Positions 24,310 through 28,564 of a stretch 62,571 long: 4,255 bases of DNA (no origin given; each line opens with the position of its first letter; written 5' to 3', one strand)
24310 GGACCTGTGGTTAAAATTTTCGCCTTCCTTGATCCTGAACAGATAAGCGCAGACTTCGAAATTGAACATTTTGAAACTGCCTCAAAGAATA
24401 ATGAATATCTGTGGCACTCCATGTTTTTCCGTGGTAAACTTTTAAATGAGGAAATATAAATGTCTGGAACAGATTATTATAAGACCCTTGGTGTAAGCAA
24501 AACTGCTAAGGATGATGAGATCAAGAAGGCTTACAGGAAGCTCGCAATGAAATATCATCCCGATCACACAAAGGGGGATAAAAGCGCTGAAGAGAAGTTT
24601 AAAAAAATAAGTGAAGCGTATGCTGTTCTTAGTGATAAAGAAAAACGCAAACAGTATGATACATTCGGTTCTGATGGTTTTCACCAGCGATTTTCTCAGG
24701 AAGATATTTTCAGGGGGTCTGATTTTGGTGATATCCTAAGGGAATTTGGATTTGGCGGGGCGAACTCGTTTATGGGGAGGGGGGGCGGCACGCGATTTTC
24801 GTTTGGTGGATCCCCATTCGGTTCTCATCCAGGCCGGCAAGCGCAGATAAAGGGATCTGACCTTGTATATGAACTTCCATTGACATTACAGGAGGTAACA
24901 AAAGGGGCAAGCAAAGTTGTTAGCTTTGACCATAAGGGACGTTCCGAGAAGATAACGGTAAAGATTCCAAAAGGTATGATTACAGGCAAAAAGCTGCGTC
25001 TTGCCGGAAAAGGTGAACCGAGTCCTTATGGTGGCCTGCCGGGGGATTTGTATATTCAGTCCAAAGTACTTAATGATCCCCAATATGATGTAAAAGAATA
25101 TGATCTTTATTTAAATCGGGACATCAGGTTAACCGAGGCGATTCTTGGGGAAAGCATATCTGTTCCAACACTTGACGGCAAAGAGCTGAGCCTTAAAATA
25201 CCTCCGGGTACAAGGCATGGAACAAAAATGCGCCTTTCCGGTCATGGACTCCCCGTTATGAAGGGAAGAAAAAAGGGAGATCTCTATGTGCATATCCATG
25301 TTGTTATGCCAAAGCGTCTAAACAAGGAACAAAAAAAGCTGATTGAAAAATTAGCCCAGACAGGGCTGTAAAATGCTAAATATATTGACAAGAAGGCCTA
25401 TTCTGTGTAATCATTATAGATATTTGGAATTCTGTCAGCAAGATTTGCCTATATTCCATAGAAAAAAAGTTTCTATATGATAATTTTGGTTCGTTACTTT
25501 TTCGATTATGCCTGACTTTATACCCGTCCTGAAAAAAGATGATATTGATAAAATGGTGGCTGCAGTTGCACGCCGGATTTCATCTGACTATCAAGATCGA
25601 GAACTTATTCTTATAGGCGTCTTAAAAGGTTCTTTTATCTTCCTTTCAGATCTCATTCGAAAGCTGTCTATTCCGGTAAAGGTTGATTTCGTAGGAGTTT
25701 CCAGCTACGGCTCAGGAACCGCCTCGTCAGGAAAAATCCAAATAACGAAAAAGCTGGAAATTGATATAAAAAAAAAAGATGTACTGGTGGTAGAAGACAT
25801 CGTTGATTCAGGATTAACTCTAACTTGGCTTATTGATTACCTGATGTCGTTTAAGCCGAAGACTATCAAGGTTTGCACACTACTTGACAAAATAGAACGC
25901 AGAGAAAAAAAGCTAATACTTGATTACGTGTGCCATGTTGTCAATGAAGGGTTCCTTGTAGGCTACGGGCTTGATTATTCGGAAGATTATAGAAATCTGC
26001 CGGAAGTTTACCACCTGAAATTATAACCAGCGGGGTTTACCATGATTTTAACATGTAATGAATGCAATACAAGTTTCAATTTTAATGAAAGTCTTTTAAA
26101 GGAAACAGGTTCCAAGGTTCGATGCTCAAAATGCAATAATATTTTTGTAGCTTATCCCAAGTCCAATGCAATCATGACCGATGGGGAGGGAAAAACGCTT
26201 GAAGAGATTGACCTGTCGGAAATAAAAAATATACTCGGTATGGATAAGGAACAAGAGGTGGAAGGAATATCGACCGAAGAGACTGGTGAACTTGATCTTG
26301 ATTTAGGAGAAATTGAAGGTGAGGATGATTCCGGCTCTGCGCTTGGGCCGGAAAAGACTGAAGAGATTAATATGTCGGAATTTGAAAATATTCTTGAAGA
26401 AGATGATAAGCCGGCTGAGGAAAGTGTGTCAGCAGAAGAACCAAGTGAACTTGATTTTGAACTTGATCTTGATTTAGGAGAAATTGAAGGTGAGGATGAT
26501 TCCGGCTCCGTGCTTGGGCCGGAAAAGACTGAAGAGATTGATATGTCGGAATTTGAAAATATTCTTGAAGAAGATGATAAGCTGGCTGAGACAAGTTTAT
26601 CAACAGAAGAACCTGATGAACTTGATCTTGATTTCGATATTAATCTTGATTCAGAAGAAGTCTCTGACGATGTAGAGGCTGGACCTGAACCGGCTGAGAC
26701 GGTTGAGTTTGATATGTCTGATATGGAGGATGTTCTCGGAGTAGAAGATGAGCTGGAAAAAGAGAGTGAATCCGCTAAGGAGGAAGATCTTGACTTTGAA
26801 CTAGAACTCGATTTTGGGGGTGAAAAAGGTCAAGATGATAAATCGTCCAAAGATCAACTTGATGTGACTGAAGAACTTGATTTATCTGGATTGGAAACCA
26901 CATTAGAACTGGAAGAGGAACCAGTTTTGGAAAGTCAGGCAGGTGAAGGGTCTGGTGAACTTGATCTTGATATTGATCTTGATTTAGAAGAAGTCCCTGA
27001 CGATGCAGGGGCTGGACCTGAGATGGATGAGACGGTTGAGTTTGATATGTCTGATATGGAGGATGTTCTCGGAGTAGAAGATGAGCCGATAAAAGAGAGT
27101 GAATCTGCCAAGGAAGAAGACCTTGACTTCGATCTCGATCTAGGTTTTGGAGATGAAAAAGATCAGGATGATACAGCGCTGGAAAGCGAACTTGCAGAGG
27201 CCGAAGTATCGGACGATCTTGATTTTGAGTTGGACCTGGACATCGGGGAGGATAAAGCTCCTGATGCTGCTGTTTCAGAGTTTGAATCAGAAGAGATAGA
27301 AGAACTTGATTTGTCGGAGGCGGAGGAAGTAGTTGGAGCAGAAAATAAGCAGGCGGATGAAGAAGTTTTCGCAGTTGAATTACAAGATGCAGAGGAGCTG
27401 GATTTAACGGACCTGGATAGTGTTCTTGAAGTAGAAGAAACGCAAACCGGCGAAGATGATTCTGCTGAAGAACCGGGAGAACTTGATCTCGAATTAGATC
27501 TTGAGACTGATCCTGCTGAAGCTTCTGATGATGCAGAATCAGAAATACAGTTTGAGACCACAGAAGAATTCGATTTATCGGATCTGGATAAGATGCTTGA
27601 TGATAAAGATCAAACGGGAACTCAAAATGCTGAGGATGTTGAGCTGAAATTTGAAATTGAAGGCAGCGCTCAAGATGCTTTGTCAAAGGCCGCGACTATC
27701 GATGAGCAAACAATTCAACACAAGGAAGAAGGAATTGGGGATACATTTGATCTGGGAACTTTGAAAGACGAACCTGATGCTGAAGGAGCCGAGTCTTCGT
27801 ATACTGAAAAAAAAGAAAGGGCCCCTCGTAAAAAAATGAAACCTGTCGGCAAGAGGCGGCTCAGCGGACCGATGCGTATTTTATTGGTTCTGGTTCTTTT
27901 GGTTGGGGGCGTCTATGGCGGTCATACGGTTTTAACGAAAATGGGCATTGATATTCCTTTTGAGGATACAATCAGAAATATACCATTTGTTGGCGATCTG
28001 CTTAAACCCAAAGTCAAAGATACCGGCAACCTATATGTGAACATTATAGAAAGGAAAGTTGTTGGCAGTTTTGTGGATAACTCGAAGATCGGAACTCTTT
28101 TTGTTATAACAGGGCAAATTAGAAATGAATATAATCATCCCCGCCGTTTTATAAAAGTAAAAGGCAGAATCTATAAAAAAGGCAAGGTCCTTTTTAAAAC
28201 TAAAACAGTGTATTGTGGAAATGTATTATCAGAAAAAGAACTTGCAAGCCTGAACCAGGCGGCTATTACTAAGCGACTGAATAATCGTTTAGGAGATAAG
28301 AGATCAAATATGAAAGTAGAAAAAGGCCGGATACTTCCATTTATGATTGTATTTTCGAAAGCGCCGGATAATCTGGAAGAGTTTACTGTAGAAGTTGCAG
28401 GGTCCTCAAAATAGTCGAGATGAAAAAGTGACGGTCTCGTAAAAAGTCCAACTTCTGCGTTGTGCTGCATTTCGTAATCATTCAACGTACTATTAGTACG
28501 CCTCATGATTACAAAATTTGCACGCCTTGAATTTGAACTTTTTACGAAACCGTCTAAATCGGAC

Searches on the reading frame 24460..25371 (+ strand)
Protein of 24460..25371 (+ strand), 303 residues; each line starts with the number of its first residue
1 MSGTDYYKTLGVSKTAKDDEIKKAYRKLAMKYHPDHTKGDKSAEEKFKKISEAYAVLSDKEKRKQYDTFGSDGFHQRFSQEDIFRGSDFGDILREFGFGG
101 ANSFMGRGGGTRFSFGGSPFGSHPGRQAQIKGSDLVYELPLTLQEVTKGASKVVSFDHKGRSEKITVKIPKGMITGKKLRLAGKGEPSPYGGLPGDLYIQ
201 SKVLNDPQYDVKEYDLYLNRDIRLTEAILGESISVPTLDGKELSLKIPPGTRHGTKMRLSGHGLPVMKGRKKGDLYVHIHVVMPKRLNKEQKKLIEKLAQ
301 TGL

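Call 84: search_protein_families(library=pfam, proteins=[window:24460-25371:+], max_evalue=0.00001)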
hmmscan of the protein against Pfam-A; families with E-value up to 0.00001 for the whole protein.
window:24460-25371:+ (303 aa): 2 families
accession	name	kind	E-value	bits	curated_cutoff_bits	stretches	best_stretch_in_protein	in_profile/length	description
PF01556.23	DnaJ_C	-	8.2e-44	149.7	26.6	1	136-284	2-152/152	DnaJ C terminal domain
PF00226.36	DnaJ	-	7.4e-29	100.1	27.8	1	5-67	1-63/63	DnaJ domain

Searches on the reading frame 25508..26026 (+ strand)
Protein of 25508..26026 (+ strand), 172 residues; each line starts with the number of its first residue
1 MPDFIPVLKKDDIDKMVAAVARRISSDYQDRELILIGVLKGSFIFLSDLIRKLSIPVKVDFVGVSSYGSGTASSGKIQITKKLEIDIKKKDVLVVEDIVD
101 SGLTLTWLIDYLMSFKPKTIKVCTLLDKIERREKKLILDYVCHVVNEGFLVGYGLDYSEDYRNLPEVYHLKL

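Call 84: search_protein_families(library=pfam, proteins=[window:25508-26026:+], max_evalue=0.00001)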
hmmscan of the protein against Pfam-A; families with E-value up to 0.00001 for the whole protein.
window:25508-26026:+ (172 aa): 1 family
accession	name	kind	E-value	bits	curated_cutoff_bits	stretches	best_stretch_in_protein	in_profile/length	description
PF00156.33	Pribosyltran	-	3e-29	101.8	26.3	1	15-157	13-157/158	Phosphoribosyl transferase domain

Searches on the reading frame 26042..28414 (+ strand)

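Call 84: search_protein_families(library=pfam, proteins=[window:26042-28414:+], max_evalue=0.00001)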
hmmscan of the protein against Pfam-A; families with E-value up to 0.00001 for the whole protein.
window:26042-28414:+ (790 aa): 3 families
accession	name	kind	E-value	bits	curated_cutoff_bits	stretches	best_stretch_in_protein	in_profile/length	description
PF13717.11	Zn_ribbon_4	-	1.5e-12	47.6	30.3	1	1-35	1-35/36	zinc-ribbon domain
PF13719.11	Zn_ribbon_5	-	2e-11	43.9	29.3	1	1-37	1-37/37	zinc-ribbon domain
PF11906.13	DUF3426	-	3e-07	31.1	27.7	1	664-785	45-147/147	Protein of unknown function (DUF3426)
